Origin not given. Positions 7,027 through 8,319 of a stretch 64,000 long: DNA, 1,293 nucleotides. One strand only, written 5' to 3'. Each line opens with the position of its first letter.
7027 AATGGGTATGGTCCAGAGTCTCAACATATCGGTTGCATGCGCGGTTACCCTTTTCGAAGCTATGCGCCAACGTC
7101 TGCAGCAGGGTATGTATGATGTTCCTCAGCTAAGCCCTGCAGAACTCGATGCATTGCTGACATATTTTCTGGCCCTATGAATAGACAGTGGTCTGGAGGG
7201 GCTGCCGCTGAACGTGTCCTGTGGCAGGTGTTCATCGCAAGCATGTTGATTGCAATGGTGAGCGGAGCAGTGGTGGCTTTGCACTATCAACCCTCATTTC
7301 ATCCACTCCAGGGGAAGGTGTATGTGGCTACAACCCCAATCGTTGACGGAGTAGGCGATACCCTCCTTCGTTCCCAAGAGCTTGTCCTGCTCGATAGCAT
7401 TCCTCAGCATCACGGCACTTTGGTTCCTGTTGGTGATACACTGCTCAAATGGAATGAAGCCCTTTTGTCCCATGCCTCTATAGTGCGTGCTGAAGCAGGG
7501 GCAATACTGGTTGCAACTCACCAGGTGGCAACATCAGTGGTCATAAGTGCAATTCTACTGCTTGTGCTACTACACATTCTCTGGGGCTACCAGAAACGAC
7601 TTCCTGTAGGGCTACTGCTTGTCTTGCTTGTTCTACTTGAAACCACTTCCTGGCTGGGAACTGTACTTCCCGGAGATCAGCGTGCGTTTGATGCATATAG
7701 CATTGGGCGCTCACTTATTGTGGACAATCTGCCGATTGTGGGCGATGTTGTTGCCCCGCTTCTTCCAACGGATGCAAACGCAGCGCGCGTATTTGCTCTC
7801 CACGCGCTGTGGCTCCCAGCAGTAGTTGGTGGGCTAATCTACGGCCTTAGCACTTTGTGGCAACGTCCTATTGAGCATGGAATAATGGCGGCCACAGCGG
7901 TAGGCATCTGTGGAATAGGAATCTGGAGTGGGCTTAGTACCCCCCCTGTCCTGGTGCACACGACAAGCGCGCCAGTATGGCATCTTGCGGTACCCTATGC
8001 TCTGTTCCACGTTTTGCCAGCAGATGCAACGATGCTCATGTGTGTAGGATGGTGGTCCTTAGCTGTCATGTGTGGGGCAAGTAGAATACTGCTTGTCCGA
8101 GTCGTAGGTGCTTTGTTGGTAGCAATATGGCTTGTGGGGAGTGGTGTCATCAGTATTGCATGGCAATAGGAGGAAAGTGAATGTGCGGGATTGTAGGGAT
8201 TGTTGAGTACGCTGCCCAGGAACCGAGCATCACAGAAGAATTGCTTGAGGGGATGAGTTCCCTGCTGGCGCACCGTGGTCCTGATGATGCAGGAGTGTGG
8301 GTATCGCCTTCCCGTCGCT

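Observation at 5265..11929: Translationally coupled operon joining an orphan nuoD to a SpoU methyltransferase, a cytochrome b-like membrane protein, asnB and an M61-PDZ peptidase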

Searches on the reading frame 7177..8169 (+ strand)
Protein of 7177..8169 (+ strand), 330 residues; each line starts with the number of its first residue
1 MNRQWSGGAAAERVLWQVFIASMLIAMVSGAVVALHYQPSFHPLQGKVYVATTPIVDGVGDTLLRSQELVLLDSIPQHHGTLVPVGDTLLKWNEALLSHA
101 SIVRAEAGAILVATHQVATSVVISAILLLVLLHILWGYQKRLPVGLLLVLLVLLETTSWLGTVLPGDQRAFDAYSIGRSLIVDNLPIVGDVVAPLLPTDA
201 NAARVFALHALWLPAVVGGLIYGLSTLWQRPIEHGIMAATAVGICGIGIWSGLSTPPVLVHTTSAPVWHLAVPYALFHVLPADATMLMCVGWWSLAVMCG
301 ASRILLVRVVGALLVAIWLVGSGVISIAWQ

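Call 5: search_protein_families(library=pfam, proteins=[window:7177-8169:+])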
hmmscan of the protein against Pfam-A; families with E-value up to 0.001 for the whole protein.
window:7177-8169:+ (330 aa): 1 family
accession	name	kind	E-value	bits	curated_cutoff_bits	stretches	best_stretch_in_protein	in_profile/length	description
PF13631.11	Cytochrom_B_N_2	-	2.1e-08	34.7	27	1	148-229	32-117/169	Cytochrome b(N-terminal)/b6/petB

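Call 6: search_protein_families(library=ncbifam, proteins=[window:7177-8169:+])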
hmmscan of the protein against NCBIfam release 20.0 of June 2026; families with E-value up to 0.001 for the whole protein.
window:7177-8169:+ (330 aa): 0 families

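Call 37: find_homologous_proteins(query=window:7177-8169:+, max_evalue=0.001)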
Query window:7177-8169:+ (330 aa): 6 proteins with E <= 0.001 among 8000 candidates.
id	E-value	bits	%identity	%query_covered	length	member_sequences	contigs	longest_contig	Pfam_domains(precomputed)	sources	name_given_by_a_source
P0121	4.0e-207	705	100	100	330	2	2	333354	PF13631.12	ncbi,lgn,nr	ncbi:MAG: cytochrome b N-terminal domain-containing protein [Candidatus Kapabacteria bacterium]|nr:c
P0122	1.7e-70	256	44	96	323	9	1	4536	-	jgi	jgi:hypothetical protein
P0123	8.9e-70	254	45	96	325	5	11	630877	-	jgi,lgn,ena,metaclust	metaclust:\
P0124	2.7e-48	183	38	91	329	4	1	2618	-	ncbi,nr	ncbi:MAG: hypothetical protein D6747_05360 [Chlorobiota bacterium]|nr:MAG: hypothetical protein D674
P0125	5.3e-48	182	37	95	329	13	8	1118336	-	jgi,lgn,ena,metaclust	metaclust:\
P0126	2.2e-47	180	38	91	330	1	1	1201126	-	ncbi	-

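Call 47: search_protein_representatives(protein=window:7177-8169:+)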
Query: 330 residues. Proteins with E-value up to 0.001 (for the whole library): 17; up to 1e-10: 7; up to 1e-30: 5. The best 17 are listed.
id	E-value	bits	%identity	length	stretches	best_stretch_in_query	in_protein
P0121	1.3e-207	705.2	100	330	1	1-330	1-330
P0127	2.7e-73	263.7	48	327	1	20-326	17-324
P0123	2.8e-70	253.7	46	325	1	14-328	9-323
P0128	2.1e-58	214.7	40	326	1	18-325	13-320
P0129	1.6e-50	188.8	39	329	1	18-326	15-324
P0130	2.3e-15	73.2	33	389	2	103-298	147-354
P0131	4.5e-12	62.4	26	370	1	26-324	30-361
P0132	3.6e-09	52.9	29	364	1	17-299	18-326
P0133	1.6e-08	50.8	31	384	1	13-295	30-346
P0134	9.0e-08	48.3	29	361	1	9-321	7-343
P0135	1.7e-07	47.4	32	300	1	110-288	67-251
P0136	7.3e-06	42.0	29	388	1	16-295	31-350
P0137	9.8e-06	41.6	33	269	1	11-213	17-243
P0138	1.1e-05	41.5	26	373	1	21-320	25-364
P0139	2.3e-05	40.3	32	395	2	110-266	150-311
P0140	7.2e-05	38.7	30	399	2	89-320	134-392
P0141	7.4e-04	35.4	30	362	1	12-289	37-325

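Call 49: search_solved_structures(query=A2, max_evalue=10, show_alignments=2)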
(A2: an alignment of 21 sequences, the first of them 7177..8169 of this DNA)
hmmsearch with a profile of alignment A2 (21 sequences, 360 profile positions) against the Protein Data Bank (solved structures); distinct sequences matched with E-value up to 10: 60.
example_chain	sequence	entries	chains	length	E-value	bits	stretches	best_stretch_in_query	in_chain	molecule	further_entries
8bel_C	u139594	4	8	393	3.7e-28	101.6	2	110-343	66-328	Cytochrome b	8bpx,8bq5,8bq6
7jrg_C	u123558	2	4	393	7.6e-28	100.6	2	110-342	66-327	COB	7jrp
8e73_C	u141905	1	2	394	7.6e-28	100.6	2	110-342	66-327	COB (cyt b)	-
8smr_I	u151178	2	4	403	1.2e-27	99.9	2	110-244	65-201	Cytochrome b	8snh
1bcc_C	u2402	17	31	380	3e-26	95.4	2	108-356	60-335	UBIQUINOL CYTOCHROME C OXIDOREDUCTASE | Cytochrome b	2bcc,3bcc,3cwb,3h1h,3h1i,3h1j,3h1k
8q1b_C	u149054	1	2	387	3.3e-25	91.9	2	110-352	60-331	Cytochrome b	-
5j4z_AC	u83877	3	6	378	7.2e-25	90.8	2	109-355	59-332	Cytochrome b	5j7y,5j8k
6q9e_b1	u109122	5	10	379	7.4e-25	90.8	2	109-355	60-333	Cytochrome b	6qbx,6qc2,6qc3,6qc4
5xte_J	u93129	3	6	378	8.2e-25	90.6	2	108-351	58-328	Cytochrome b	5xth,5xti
9cg3_J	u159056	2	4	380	8.7e-25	90.5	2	108-351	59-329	Cytochrome b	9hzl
7rja_K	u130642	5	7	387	2.4e-24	89.1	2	110-352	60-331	Cytochrome b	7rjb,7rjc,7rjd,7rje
8ab6_C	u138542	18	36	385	3.1e-24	88.7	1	107-352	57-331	Cytochrome b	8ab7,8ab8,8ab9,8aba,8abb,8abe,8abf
29xz_B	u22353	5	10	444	4.6e-24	88.2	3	110-248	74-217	Cytochrome b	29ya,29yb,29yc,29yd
29ye_B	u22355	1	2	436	5.1e-24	88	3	110-248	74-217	Cytochrome b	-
1zrt_C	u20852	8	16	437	5.1e-24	88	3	110-248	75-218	Cytochrome b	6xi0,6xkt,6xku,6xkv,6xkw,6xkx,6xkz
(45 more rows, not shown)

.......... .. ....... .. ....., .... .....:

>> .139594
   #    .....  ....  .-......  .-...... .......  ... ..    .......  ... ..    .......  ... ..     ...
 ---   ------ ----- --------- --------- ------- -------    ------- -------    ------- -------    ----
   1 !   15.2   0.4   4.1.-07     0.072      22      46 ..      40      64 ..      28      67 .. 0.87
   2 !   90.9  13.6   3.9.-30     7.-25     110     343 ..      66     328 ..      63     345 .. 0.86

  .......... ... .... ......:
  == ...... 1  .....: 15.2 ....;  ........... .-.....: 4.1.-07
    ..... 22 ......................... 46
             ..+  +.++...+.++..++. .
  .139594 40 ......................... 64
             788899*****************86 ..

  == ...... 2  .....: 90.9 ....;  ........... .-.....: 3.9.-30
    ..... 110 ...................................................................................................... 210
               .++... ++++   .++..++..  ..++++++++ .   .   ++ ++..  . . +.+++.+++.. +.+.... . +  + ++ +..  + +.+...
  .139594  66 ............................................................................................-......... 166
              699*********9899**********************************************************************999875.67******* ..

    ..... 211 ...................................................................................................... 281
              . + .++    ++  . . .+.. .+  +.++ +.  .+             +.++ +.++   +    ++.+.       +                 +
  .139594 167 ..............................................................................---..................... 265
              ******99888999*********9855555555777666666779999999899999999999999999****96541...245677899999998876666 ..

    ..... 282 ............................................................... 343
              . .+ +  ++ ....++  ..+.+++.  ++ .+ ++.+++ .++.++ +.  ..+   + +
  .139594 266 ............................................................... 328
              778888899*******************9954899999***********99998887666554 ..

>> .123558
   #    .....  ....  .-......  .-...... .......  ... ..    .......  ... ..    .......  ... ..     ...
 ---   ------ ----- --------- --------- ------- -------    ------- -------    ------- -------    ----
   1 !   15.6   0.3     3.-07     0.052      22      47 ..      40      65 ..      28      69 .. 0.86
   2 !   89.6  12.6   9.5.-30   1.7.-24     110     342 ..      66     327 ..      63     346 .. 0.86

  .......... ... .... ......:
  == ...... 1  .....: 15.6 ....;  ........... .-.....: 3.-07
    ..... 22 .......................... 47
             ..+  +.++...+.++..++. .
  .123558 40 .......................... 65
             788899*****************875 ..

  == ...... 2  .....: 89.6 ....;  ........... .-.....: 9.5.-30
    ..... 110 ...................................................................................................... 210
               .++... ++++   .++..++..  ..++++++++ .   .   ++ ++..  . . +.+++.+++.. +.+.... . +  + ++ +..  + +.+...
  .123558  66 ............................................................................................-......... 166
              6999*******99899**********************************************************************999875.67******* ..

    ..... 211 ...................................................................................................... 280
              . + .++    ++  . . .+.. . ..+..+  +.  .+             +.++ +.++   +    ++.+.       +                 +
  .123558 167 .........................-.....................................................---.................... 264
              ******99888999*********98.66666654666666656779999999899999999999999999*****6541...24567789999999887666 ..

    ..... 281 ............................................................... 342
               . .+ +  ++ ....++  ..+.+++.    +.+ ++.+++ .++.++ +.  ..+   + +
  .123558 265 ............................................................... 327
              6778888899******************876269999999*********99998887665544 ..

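Call 50: predict_structure(alignment_id=A1)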
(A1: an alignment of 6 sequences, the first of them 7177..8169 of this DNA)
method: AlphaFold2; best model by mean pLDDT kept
length: 330 residues; sequences in the alignment: 6
mean_pLDDT: 63.7   pTM: 0.58
mean pLDDT of the five models: 63.7, 50.6, 49.9, 49.8, 47.8
residues with pLDDT >= 90: 0; 70-90: 127; 50-70: 145; < 50: 58
segments of 3 or more residues with pLDDT < 50: 1-6, 160-166, 210-217, 219-245, 256-265
pLDDT, mean of each block of 10 residues (from residue 1): 48 76 74 64 68 83 82 78 68 65 74 74 74 67 60 55 49 60 70 62 52 48 43 40 51 49 51 60 62 73 80 76 65
secondary structure, 60 per line:
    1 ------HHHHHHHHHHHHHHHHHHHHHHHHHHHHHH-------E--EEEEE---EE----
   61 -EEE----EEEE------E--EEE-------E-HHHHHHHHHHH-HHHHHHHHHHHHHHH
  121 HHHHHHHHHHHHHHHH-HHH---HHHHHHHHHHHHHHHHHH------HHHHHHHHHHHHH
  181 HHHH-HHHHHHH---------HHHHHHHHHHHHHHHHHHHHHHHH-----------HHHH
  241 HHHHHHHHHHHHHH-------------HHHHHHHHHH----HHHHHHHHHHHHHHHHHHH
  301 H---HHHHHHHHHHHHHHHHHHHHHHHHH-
elements in order: H7-36 E47-51 E62-64 E69-72 E82-84 H94-104 H106-136 H144-161 H168-184 H186-192 H202-225 H237-254 H268-277 H282-301 H305-329

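Call 51: find_encoding_contigs(protein=P0140, flank=6000, max_places=2)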
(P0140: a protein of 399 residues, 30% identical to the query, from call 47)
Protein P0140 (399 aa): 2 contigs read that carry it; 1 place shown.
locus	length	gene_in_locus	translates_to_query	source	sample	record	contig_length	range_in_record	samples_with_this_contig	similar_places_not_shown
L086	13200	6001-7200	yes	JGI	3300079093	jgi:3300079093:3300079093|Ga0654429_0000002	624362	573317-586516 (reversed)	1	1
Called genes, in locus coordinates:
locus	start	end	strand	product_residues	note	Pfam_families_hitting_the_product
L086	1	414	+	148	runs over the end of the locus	PF02082:Rrf2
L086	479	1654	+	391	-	PF00266:Aminotran_5, PF01041:DegT_DnrJ_EryC1 (weak), PF01053:Cys_Met_Meta_PP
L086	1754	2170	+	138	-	PF01521:Fe-S_biosyn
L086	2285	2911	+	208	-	PF00081:Sod_Fe_N, PF02777:Sod_Fe_C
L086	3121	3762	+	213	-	PF02190:LON_substr_bdg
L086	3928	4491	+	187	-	PF08534:Redoxin, PF00578:AhpC-TSA, PF13905:Thioredoxin_8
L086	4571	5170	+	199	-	PF00578:AhpC-TSA, PF08534:Redoxin, PF13905:Thioredoxin_8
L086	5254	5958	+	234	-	PF00588:SpoU_methylase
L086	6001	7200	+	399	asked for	PF00033:Cytochrome_B, PF13631:Cytochrom_B_N_2, PF00032:Cytochrom_B_C (weak)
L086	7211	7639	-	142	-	PF13581:HATPase_c_2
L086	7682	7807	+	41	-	-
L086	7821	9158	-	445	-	PF02885:Glycos_trans_3N, PF00591:Glycos_transf_3, PF07831:PYNP_C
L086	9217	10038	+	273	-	PF22435:MRM3-like_sub_bind, PF08032:SpoU_sub_bind (weak), PF00588:SpoU_methylase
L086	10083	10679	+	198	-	PF01725:Ham1p_like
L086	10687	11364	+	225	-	PF02627:CMD (faint)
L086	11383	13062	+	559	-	PF02113:Peptidase_S13, PF13354:Beta-lactamase2 (faint)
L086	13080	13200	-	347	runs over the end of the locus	PF00814:TsaD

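Call 52: find_encoding_contigs(protein=P0141, flank=6000, max_places=2)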
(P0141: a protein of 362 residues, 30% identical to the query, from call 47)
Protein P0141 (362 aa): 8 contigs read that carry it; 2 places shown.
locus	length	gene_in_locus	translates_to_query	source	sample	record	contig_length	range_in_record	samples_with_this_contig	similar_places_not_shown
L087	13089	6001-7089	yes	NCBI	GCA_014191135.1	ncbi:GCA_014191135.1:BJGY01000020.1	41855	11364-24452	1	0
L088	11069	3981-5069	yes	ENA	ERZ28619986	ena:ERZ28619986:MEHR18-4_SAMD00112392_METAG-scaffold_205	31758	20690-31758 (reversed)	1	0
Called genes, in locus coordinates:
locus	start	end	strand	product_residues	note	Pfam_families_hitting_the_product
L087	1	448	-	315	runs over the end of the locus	PF02470:MlaD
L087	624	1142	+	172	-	-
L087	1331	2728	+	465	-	PF05195:AMP_N, PF00557:Peptidase_M24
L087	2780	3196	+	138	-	-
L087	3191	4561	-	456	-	PF00999:Na_H_Exchanger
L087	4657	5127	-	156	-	PF18962:Por_Secre_tail (weak)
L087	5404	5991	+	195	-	PF18306:LDcluster4, PF03641:Lysine_decarbox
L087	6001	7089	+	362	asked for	PF13631:Cytochrom_B_N_2 (weak)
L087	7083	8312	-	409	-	PF01841:Transglut_core (weak)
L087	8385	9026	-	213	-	PF09423:PhoD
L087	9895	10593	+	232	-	PF04237:YjbR, PF00583:Acetyltransf_1, PF13673:Acetyltransf_10, PF13508:Acetyltransf_7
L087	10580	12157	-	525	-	PF05833:NFACT_N, PF05670:NFACT-R_1, PF18297:NFACT-R_2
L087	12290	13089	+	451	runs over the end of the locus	PF13520:AA_permease_2, PF00324:AA_permease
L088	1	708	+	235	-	?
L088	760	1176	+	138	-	-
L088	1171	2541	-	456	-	PF00999:Na_H_Exchanger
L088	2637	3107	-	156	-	PF18962:Por_Secre_tail (weak)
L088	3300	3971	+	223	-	PF18306:LDcluster4, PF03641:Lysine_decarbox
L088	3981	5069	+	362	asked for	PF13631:Cytochrom_B_N_2 (weak)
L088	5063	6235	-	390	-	PF01841:Transglut_core (weak)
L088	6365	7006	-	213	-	PF09423:PhoD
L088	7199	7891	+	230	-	PF04237:YjbR, PF00583:Acetyltransf_1, PF13673:Acetyltransf_10, PF13508:Acetyltransf_7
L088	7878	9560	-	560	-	PF05833:NFACT_N, PF05670:NFACT-R_1, PF18297:NFACT-R_2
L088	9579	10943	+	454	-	PF00324:AA_permease, PF13520:AA_permease_2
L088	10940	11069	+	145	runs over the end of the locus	PF00355:Rieske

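Call 53: find_encoding_contigs(protein=P0139, flank=6000, max_places=2)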
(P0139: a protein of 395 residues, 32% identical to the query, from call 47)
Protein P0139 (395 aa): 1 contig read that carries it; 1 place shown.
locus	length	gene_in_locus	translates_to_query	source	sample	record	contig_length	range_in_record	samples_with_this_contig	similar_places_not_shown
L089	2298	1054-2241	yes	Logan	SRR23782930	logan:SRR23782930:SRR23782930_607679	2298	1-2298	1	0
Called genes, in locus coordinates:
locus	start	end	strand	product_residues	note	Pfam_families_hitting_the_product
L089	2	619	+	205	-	?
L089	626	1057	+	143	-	PF00355:Rieske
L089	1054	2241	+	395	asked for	PF00033:Cytochrome_B, PF13631:Cytochrom_B_N_2, PF00032:Cytochrom_B_C (weak)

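Call 66: find_encoding_contigs(protein=P0131, flank=5000, max_places=1)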
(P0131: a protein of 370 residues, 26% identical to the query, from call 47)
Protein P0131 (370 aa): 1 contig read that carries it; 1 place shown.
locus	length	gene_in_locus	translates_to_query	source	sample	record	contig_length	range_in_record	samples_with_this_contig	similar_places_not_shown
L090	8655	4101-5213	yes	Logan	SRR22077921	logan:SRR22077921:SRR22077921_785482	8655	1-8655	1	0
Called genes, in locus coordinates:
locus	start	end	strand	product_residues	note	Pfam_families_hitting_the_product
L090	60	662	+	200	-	PF01812:5-FTHF_cyc-lig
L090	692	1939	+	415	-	-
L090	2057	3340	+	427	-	PF00346:Complex1_49kDa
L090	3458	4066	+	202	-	PF00588:SpoU_methylase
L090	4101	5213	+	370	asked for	PF00033:Cytochrome_B, PF13631:Cytochrom_B_N_2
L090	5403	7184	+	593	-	PF05960:DUF885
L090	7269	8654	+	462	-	?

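Call 67: find_encoding_contigs(protein=P0132, flank=5000, max_places=1)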
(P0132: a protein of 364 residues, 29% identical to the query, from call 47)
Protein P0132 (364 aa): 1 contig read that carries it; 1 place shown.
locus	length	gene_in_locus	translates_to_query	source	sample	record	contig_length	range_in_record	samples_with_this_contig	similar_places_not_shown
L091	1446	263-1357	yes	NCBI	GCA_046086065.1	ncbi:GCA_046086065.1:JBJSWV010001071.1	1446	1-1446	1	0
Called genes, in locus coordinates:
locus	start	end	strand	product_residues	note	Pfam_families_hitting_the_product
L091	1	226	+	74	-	PF00588:SpoU_methylase, PF12105:SpoU_methylas_C (faint)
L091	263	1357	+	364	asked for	PF00033:Cytochrome_B, PF13631:Cytochrom_B_N_2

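Call 68: find_encoding_contigs(protein=P0137, flank=5000, max_places=1)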
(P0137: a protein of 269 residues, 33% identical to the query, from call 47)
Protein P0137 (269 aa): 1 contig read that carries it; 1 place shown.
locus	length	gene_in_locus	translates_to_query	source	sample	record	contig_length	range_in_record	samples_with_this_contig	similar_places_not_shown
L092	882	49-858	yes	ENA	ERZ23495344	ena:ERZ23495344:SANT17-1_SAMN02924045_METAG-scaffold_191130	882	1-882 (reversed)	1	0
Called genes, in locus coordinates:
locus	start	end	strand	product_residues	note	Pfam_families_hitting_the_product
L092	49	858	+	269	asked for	PF00033:Cytochrome_B, PF13631:Cytochrom_B_N_2 (weak)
